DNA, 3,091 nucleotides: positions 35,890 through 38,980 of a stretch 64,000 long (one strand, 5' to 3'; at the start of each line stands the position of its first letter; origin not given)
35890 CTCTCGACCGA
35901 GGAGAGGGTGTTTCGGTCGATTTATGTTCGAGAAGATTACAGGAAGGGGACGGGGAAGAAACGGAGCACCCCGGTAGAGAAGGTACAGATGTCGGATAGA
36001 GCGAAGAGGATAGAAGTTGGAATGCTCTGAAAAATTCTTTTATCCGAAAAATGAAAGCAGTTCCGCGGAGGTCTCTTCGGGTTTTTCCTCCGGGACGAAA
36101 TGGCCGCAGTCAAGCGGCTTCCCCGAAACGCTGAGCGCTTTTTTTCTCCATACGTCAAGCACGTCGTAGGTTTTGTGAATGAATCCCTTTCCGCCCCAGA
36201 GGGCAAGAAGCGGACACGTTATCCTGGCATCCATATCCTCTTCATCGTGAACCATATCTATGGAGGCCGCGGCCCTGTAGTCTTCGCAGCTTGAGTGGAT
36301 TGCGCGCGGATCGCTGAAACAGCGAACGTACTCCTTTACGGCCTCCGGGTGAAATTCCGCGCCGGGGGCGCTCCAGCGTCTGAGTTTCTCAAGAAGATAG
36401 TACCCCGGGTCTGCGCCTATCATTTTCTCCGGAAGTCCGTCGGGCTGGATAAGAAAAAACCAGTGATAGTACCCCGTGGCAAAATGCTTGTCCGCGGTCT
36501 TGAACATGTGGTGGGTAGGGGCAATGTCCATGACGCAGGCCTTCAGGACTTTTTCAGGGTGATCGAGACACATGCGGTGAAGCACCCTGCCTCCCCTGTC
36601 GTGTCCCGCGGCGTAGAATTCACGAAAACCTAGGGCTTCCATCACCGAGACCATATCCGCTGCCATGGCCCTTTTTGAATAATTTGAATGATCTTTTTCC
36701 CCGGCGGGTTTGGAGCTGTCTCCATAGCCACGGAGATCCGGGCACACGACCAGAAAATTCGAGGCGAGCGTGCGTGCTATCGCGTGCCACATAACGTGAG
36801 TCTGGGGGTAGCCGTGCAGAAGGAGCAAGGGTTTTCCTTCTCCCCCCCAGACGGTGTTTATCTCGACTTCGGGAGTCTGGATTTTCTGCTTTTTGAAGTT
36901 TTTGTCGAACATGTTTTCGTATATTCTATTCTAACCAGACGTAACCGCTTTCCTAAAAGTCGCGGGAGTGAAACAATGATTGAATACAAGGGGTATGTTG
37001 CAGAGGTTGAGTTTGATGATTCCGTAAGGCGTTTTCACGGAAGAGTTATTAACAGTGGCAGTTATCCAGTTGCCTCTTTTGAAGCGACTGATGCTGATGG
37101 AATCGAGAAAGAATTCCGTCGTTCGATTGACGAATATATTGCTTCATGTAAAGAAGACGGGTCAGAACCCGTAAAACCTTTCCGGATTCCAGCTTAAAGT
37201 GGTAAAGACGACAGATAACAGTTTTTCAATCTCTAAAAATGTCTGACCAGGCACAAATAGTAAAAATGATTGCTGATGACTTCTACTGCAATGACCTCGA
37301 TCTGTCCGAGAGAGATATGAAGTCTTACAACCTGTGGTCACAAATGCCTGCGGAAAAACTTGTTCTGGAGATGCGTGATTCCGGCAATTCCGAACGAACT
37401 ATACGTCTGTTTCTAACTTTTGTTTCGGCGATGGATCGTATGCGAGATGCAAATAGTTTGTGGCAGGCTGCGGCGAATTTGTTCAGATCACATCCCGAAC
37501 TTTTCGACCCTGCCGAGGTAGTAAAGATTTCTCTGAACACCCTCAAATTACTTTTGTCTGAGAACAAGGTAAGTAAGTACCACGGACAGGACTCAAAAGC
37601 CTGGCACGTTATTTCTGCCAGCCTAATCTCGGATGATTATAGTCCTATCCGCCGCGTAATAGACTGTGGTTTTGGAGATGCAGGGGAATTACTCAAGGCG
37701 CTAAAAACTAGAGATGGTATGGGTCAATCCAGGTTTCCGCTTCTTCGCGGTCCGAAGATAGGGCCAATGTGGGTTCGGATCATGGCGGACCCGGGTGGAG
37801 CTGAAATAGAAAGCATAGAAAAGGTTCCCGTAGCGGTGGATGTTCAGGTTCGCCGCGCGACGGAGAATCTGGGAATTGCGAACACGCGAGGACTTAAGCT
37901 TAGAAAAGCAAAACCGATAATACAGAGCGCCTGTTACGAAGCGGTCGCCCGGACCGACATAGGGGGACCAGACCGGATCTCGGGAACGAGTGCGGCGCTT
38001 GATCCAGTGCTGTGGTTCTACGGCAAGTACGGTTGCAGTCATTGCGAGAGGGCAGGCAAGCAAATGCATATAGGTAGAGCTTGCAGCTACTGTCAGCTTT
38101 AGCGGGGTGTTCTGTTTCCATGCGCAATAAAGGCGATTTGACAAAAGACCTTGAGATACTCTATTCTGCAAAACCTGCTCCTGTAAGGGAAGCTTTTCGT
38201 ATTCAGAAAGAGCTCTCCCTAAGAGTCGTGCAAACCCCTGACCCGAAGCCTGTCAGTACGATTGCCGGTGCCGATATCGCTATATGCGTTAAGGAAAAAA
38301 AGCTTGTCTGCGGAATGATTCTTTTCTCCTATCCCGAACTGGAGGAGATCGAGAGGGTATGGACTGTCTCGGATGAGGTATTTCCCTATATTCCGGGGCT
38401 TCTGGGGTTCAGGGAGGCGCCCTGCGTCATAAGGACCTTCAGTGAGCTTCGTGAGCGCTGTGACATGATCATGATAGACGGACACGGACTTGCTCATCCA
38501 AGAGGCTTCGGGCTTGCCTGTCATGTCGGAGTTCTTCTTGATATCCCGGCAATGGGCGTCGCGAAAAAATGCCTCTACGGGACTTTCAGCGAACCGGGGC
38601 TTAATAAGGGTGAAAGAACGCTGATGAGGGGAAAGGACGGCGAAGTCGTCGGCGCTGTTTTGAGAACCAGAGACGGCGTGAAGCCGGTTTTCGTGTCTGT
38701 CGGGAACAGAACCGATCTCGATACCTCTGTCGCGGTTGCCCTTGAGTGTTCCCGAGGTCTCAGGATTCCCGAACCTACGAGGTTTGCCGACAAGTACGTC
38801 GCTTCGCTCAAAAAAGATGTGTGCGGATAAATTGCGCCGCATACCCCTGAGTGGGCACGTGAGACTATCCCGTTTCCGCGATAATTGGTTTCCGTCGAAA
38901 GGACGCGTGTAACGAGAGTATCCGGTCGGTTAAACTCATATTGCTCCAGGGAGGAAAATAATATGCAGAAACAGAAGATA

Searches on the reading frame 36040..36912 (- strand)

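Call 62: search_protein_families(library=pfam, proteins=[window:36040-36912:-], max_evalue=0.00001)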
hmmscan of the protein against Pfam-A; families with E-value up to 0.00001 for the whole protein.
window:36040-36912:- (290 aa): 2 families
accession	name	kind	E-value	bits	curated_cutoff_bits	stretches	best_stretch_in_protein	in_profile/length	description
PF00561.26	Abhydrolase_1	-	9.8e-29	101.2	25.8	1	27-278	1-245/245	alpha/beta hydrolase fold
PF12697.13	Abhydrolase_6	-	4.1e-14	54.2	26.3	1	29-283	1-216/217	Alpha/beta hydrolase family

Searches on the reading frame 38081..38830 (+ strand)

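Call 62: search_protein_families(library=pfam, proteins=[window:38081-38830:+], max_evalue=0.00001)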
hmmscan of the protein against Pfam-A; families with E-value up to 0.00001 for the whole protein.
window:38081-38830:+ (249 aa): 1 family
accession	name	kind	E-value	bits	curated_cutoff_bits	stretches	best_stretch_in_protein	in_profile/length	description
PF04493.20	Endonuclease_5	-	1.2e-64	218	23.4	1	44-238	2-198/198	Endonuclease V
